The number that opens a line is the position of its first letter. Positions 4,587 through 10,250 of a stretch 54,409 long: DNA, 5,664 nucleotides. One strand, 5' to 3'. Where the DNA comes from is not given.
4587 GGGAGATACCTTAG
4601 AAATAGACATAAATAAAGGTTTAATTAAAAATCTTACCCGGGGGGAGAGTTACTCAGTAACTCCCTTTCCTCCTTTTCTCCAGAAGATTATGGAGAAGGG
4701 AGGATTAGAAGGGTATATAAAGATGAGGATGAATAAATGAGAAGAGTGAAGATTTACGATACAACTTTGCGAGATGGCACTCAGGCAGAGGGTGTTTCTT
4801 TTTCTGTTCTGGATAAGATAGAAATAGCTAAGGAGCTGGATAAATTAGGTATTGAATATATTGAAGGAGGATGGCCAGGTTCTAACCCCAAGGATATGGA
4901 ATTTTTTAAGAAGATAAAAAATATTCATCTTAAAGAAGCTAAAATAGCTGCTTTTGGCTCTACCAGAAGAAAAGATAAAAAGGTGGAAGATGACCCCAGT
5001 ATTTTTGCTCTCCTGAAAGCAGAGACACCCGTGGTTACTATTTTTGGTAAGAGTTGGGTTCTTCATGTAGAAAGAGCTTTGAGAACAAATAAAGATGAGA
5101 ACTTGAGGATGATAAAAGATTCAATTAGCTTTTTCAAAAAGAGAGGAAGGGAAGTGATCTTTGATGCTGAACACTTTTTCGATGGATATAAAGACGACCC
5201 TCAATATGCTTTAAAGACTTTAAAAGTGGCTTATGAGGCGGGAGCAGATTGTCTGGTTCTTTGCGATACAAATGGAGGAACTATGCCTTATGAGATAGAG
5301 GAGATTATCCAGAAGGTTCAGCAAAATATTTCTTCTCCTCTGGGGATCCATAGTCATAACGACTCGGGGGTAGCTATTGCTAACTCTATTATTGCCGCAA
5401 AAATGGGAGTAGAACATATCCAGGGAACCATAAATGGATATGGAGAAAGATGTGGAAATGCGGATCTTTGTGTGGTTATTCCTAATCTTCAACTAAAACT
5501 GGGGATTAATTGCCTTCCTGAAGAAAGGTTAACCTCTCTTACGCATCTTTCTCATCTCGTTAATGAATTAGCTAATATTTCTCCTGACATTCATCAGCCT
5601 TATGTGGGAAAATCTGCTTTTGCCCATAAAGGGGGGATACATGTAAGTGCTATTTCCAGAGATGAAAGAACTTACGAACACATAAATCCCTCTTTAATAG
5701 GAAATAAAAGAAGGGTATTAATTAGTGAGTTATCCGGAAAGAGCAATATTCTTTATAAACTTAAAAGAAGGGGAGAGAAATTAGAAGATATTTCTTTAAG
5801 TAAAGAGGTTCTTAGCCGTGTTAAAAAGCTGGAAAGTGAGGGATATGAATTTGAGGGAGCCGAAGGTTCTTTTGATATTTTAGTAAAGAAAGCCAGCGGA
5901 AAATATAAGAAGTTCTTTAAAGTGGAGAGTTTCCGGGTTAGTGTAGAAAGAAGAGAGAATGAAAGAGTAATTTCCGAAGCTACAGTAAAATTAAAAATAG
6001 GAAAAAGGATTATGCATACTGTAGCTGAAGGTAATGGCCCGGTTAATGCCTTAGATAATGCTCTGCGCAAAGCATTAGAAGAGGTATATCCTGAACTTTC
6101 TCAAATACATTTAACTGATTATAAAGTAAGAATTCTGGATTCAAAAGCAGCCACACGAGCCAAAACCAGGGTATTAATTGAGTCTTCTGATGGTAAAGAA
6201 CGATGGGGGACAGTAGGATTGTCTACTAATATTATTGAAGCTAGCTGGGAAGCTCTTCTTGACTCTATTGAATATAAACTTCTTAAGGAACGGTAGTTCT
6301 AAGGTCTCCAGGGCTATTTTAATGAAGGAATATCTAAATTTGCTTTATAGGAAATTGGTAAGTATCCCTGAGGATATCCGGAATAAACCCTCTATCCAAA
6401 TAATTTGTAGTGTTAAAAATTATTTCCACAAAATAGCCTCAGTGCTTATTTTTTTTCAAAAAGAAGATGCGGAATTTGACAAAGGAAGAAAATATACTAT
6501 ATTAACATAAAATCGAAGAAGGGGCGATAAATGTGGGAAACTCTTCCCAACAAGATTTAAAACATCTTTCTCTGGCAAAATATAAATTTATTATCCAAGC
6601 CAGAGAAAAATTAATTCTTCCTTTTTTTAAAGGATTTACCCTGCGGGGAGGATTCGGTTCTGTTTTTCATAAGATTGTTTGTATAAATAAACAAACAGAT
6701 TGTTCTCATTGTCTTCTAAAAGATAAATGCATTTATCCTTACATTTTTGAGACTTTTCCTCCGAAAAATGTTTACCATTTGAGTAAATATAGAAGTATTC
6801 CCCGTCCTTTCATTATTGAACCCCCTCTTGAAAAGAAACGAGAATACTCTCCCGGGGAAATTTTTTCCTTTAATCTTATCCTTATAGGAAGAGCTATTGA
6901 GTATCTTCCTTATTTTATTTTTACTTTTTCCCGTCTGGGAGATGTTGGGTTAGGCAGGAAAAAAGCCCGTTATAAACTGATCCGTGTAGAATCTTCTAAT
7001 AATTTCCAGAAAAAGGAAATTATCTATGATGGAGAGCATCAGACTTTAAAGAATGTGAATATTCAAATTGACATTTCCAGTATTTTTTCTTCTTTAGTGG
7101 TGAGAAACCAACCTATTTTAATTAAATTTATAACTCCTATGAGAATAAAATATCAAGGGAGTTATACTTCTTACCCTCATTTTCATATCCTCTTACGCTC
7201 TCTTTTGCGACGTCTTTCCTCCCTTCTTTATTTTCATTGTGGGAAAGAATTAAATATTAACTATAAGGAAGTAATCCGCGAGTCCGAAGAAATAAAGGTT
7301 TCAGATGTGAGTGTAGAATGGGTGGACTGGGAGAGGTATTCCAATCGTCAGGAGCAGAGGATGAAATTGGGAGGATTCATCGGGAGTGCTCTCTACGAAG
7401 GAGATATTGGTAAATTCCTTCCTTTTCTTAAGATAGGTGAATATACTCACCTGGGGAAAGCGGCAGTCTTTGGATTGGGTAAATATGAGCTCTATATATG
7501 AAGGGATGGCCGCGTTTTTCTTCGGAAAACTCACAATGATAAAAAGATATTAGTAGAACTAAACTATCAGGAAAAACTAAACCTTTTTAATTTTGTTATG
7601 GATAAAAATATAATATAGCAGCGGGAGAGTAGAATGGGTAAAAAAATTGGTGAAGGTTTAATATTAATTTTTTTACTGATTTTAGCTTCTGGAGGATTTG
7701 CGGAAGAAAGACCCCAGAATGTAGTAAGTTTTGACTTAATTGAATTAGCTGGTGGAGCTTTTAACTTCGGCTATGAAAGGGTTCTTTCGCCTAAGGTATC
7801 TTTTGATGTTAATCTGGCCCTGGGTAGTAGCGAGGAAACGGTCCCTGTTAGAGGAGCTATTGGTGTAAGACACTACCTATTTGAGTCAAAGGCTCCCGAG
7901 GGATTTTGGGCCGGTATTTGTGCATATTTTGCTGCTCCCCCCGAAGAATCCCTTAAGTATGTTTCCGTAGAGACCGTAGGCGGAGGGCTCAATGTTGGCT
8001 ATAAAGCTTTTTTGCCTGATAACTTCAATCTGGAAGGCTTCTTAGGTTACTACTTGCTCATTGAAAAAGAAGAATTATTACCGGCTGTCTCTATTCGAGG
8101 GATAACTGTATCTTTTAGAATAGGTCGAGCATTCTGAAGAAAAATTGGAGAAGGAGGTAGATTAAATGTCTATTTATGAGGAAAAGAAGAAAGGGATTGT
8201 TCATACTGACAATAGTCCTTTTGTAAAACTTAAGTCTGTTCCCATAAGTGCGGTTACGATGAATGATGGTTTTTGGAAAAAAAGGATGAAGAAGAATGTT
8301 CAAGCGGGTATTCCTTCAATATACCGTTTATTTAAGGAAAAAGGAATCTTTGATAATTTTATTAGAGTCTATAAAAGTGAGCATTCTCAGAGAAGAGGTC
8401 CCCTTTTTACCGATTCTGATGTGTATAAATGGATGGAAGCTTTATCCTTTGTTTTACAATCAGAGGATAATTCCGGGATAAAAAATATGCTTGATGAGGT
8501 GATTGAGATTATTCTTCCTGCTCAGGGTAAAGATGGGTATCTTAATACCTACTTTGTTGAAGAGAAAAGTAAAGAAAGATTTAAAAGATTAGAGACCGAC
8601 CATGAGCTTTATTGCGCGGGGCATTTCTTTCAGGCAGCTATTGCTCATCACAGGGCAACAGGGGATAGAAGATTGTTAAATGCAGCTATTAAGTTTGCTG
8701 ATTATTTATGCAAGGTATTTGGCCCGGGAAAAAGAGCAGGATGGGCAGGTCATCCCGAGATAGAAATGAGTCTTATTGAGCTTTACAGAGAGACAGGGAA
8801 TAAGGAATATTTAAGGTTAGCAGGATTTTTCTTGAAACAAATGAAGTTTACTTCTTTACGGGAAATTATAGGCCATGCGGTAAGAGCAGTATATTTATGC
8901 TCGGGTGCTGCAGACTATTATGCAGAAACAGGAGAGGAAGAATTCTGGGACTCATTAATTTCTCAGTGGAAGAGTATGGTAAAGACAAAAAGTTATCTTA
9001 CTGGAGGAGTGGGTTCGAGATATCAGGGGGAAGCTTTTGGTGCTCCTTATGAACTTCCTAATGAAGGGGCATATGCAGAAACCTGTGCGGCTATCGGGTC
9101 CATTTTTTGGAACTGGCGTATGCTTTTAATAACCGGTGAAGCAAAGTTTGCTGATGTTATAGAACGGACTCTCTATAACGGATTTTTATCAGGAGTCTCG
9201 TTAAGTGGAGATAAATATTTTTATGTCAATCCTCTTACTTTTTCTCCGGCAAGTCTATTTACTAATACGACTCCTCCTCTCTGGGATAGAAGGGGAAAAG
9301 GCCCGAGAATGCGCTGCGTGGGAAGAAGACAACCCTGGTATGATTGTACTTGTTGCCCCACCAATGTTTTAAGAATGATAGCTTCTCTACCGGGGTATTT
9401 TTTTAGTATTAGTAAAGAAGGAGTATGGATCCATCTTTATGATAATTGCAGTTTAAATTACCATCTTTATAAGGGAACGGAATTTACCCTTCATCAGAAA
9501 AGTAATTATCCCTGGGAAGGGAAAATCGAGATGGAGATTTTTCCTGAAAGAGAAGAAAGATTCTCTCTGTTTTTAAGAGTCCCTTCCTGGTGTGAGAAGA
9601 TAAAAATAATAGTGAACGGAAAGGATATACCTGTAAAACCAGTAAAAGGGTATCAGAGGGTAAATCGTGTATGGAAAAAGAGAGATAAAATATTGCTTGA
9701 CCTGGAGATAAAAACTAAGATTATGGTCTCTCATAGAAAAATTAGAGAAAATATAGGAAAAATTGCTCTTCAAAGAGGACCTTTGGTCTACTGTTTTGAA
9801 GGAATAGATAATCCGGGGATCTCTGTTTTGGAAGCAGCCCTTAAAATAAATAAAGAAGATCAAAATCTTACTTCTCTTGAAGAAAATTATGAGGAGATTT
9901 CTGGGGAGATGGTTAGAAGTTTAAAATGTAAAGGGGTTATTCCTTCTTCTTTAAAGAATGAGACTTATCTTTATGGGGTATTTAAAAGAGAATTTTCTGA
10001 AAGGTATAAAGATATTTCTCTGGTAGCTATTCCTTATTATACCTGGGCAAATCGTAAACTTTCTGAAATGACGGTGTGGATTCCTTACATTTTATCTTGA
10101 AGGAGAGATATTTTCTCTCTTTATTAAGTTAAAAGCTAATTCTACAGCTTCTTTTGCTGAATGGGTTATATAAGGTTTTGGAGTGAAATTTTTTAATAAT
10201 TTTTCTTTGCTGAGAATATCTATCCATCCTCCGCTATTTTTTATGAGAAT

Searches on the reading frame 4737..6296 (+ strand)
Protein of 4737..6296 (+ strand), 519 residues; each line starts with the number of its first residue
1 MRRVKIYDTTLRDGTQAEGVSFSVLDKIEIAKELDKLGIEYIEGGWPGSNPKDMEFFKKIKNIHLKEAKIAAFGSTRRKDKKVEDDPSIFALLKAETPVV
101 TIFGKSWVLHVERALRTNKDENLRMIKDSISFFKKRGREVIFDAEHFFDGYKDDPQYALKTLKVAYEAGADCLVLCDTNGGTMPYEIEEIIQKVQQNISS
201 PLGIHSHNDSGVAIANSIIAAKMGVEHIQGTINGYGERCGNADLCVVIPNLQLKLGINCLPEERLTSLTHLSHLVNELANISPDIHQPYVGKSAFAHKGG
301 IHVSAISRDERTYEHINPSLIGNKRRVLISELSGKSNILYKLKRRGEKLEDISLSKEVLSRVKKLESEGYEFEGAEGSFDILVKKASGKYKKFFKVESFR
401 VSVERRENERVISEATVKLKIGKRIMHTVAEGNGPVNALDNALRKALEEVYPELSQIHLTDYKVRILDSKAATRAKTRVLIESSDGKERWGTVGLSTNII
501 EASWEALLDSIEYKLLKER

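Call 16: search_protein_families(library=pfam, proteins=[window:4737-6296:+], max_evalue=0.00001)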
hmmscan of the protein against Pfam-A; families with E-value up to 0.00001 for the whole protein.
window:4737-6296:+ (519 aa): 3 families
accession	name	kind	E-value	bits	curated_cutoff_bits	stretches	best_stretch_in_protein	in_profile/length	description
PF00682.25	HMGL-like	-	2.1e-53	181.8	29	1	3-273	1-258/260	HMGL-like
PF08502.15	LeuA_dimer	-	5.8e-31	107.6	24.9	1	375-514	3-130/131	LeuA allosteric (dimerisation) domain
PF22617.1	HCS_D2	-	1.4e-15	57.9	27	1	290-367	2-79/82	Homocitrate synthase post-HMGL domain-like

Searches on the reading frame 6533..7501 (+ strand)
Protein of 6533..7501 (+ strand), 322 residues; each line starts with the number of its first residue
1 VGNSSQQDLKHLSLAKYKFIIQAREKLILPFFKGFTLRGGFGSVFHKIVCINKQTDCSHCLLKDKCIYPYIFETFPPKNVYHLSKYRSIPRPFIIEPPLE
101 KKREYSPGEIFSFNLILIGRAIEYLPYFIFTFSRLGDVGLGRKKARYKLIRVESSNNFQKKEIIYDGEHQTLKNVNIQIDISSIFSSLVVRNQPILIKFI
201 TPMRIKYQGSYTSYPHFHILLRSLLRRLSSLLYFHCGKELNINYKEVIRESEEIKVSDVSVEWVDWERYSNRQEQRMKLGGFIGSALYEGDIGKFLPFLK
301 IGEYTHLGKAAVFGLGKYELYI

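Call 16: search_protein_families(library=pfam, proteins=[window:6533-7501:+], max_evalue=0.00001)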
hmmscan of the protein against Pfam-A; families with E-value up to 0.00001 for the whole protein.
window:6533-7501:+ (322 aa): 1 family
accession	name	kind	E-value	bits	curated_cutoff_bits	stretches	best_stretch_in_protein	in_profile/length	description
PF10040.14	CRISPR_Cas6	-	1.3e-22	80.7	25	1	197-318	1-89/89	CRISPR-associated endoribonuclease Cas6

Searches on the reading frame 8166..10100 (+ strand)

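Call 16: search_protein_families(library=pfam, proteins=[window:8166-10100:+], max_evalue=0.00001)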
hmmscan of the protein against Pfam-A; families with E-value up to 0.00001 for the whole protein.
window:8166-10100:+ (644 aa): 3 families
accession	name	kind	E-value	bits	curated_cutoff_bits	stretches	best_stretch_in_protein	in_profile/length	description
PF07944.18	Beta-AFase-like_GH127_cat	-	1.3e-93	314.4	24.9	1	29-409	1-375/376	Beta-L-arabinofuranosidase, GH127 catalytic domain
PF20737.2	Glyco_hydro127C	-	3.3e-22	78.4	23.7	1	518-640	2-71/71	Glycoside hydrolase family 127 C-terminal domain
PF20736.2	Glyco_hydro127M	-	6.5e-22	77.9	24.2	1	420-514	2-94/95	Beta-L-arabinofuranosidase, GH127 middle domain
